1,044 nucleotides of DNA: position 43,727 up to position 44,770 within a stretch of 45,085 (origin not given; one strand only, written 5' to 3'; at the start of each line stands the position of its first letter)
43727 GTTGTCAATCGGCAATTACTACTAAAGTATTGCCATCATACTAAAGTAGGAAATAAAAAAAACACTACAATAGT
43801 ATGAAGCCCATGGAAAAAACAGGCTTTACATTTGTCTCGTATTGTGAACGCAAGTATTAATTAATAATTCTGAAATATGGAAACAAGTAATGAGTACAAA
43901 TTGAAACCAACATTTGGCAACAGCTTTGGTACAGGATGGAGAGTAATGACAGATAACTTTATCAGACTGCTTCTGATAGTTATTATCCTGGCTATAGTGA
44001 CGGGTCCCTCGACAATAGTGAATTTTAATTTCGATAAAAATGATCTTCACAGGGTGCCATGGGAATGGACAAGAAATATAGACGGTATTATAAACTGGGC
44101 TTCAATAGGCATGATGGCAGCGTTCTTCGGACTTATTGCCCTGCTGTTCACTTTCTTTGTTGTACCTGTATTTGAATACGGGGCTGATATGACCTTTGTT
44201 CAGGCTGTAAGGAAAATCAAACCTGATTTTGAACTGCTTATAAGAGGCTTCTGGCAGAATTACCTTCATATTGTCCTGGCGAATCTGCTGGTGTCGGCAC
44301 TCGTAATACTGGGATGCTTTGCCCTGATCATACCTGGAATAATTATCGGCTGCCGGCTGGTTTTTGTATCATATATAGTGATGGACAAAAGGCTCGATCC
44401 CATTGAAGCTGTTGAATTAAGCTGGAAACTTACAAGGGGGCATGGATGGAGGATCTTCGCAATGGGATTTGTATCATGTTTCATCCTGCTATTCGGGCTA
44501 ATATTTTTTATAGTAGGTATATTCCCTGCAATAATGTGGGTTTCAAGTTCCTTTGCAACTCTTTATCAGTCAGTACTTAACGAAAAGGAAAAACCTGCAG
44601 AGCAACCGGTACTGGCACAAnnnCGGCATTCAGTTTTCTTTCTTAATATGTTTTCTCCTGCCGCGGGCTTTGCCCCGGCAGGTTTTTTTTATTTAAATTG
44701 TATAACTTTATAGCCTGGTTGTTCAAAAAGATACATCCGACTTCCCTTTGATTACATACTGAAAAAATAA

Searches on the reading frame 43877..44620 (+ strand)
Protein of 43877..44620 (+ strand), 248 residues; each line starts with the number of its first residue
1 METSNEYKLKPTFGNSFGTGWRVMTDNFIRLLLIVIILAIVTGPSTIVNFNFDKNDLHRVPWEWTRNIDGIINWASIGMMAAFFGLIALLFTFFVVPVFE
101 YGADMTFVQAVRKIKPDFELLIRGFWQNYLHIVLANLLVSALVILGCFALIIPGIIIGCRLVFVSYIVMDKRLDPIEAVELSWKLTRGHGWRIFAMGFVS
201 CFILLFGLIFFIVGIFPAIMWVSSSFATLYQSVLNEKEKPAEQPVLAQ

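Call 13: search_protein_families(library=pfam, proteins=[window:43877-44620:+], max_evalue=0.01)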
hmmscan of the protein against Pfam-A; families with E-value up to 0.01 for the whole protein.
window:43877-44620:+ (248 aa): 2 families
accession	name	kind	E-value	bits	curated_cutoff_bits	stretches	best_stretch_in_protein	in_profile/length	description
PF06161.16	DUF975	-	7.2e-06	26.5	34.8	1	148-213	153-217/243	Protein of unknown function (DUF975)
PF10110.14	GPDPase_memb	-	0.00023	20.5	29.6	1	143-218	166-241/321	Membrane domain of glycerophosphoryl diester phosphodiesterase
